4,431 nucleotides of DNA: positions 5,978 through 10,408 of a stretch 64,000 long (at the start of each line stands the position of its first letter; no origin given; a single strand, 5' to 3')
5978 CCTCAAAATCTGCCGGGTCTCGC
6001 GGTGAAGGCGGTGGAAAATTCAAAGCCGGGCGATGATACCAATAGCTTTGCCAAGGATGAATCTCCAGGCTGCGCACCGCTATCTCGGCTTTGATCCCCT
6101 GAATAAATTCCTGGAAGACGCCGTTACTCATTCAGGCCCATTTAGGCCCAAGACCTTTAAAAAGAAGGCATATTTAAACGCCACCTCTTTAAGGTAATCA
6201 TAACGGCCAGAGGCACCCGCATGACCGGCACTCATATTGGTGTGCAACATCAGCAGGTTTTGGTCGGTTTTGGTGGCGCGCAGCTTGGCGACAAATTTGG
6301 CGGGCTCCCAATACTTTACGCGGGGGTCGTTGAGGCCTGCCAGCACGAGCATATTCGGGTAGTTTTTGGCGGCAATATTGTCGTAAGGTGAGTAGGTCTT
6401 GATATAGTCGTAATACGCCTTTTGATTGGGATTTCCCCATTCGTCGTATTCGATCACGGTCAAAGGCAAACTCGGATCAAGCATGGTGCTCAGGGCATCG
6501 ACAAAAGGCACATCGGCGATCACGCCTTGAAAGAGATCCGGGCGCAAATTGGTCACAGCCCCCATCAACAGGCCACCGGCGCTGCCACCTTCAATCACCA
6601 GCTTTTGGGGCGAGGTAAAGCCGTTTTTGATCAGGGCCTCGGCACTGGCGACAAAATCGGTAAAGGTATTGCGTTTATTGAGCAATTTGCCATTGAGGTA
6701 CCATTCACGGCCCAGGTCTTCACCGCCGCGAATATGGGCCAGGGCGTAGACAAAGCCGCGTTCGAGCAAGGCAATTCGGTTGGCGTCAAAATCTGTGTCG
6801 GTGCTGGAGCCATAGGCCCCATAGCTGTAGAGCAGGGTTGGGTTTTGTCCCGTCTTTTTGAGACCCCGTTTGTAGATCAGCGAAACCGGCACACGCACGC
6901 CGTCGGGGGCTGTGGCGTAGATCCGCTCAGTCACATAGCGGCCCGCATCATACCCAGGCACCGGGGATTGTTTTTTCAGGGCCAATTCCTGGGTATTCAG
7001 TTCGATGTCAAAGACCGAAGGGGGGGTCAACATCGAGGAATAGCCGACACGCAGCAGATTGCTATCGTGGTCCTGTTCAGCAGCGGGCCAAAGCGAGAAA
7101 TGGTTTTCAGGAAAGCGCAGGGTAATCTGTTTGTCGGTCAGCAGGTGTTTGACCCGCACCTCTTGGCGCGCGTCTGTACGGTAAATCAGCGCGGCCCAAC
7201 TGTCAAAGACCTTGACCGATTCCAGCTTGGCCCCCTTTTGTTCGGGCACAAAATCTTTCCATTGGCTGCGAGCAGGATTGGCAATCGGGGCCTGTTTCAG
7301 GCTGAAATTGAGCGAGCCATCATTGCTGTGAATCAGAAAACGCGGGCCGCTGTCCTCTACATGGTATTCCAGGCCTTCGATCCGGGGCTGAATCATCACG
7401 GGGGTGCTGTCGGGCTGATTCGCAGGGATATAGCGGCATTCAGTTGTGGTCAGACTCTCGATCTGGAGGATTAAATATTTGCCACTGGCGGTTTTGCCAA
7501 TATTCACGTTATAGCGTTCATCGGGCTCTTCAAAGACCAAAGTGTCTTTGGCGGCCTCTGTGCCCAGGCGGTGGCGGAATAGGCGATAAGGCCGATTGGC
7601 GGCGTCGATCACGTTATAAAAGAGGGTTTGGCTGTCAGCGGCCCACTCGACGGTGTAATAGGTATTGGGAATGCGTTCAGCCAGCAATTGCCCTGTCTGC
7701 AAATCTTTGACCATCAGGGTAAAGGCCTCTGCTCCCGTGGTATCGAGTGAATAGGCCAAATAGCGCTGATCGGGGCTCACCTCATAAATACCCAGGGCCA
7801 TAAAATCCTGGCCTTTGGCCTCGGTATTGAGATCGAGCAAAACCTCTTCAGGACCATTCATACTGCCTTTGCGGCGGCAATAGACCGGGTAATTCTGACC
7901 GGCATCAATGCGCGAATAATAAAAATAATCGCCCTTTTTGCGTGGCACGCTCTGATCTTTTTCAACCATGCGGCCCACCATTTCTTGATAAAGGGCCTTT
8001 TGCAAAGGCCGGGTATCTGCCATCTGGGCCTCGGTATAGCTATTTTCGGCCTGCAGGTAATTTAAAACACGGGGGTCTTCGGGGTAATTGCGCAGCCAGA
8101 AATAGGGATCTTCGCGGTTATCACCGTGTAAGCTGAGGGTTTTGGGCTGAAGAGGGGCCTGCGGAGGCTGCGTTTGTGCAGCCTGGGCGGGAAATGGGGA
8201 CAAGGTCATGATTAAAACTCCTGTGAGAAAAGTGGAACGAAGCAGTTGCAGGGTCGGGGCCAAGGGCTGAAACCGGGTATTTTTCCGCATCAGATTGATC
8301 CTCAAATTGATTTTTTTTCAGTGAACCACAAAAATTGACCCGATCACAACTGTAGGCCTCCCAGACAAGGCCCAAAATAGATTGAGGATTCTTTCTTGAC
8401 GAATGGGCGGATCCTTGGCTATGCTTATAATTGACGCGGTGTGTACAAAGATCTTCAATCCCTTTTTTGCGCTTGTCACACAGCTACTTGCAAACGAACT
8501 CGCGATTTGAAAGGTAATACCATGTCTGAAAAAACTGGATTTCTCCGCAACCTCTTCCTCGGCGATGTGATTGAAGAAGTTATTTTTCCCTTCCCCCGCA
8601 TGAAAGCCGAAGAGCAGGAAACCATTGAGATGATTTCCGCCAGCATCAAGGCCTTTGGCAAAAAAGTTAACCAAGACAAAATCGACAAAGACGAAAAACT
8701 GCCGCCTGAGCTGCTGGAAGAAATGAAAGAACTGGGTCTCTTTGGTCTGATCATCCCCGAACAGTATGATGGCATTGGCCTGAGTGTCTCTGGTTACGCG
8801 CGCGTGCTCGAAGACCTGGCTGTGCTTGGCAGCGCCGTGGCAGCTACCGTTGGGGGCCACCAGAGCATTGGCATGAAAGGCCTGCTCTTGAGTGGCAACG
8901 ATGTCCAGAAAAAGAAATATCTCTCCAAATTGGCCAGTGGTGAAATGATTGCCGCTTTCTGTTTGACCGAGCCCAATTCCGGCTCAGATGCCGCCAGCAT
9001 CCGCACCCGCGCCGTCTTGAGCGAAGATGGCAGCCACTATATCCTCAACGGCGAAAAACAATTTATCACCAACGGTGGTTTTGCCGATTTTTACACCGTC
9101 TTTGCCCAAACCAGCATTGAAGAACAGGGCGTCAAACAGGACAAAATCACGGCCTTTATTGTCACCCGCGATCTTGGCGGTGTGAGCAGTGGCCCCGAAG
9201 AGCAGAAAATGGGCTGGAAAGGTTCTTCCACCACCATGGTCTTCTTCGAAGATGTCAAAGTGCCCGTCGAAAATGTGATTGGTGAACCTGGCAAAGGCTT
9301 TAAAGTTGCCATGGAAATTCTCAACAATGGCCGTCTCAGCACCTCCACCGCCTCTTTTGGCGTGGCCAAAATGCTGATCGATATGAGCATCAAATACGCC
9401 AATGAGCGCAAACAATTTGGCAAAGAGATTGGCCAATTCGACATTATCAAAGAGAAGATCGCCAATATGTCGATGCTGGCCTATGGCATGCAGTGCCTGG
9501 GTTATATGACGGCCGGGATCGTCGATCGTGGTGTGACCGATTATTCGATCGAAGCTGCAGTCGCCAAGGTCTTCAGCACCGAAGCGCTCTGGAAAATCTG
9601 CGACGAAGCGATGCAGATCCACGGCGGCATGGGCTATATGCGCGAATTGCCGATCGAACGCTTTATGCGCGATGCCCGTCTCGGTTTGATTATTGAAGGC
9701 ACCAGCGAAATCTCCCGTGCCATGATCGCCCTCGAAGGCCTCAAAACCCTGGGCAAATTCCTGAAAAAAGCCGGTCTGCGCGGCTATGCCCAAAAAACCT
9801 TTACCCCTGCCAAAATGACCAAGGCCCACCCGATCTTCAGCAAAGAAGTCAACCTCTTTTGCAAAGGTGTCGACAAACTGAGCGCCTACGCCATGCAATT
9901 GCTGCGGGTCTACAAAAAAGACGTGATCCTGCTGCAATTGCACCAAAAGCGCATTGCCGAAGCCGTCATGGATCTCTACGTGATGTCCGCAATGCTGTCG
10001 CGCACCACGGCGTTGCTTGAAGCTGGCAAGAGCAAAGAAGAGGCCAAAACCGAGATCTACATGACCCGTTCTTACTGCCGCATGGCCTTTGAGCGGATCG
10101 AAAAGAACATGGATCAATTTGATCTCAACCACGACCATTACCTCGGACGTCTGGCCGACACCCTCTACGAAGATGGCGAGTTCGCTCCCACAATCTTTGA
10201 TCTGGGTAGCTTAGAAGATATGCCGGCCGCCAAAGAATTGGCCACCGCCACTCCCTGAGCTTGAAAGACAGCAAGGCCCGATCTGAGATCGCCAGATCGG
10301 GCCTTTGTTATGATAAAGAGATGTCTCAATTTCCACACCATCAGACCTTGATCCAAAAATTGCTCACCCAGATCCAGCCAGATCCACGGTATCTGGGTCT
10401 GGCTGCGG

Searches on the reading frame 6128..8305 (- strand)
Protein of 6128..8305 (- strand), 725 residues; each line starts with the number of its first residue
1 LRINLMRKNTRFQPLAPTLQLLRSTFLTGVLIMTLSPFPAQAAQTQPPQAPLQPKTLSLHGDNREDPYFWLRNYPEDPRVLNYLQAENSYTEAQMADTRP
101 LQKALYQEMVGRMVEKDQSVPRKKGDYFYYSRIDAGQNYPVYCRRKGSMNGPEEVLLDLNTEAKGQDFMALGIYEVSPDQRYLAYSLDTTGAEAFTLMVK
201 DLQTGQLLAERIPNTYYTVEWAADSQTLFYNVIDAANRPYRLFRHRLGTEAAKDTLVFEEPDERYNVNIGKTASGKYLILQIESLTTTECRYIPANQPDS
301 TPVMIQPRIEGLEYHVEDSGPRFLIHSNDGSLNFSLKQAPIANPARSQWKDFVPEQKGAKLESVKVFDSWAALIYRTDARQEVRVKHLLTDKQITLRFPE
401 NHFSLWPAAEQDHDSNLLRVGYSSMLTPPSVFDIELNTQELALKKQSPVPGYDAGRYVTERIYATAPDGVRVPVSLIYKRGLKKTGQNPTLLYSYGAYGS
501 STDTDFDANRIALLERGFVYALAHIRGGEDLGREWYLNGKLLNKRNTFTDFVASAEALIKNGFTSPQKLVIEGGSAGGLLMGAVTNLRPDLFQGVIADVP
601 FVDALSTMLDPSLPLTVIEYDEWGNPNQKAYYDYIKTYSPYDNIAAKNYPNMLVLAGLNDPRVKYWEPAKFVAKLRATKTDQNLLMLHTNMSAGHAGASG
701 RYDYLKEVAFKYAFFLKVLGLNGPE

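Call 102: search_protein_families(library=pfam, proteins=[window:6128-8305:-], max_evalue=0.0001)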
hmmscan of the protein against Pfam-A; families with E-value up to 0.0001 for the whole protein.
window:6128-8305:- (725 aa): 2 families
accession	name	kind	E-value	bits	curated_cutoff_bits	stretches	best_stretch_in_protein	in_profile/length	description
PF02897.21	Peptidase_S9_N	-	5.5e-108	361.8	24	1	56-446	10-413/414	Prolyl oligopeptidase, N-terminal beta-propeller domain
PF00326.27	Peptidase_S9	-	1.1e-66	224.8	22.6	1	506-720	3-211/213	Prolyl oligopeptidase family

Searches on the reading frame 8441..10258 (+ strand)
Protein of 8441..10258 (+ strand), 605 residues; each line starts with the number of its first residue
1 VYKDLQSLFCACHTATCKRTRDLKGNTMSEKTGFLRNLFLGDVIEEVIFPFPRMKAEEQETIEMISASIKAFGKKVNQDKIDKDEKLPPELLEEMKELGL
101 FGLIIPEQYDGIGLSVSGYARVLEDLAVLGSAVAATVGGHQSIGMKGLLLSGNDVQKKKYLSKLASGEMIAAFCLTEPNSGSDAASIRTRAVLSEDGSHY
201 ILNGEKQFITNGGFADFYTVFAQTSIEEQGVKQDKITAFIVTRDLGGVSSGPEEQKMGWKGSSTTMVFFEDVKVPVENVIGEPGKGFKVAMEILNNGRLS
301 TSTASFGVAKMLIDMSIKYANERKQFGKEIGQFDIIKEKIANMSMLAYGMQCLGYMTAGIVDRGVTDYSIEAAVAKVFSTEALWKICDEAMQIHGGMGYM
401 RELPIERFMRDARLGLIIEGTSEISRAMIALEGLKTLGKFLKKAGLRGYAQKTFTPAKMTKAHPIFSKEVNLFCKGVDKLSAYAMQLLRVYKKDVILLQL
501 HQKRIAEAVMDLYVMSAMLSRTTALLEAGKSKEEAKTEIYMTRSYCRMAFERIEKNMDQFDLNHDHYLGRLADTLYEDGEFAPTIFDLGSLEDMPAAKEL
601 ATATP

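Call 102: search_protein_families(library=pfam, proteins=[window:8441-10258:+], max_evalue=0.0001)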
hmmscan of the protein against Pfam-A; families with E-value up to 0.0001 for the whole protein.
window:8441-10258:+ (605 aa): 5 families
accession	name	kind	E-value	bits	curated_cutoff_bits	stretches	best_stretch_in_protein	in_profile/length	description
PF00441.29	Acyl-CoA_dh_1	-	7.8e-46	156.4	22.4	1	284-430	1-146/150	Acyl-CoA dehydrogenase, C-terminal domain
PF02770.24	Acyl-CoA_dh_M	-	8e-26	90.5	33.3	1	172-272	1-97/97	Acyl-CoA dehydrogenase, middle domain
PF02771.21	Acyl-CoA_dh_N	-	3.7e-24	85.7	22.9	1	60-168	2-113/113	Acyl-CoA dehydrogenase, N-terminal domain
PF21343.2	ACAD9-ACADV_C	-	2.1e-18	67.2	27.8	1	467-562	4-97/120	ACAD9/ACADV, C-terminal domain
PF08028.16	Acyl-CoA_dh_2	-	1.3e-11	45.4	22.7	1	302-415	4-126/134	Acyl-CoA dehydrogenase, C-terminal domain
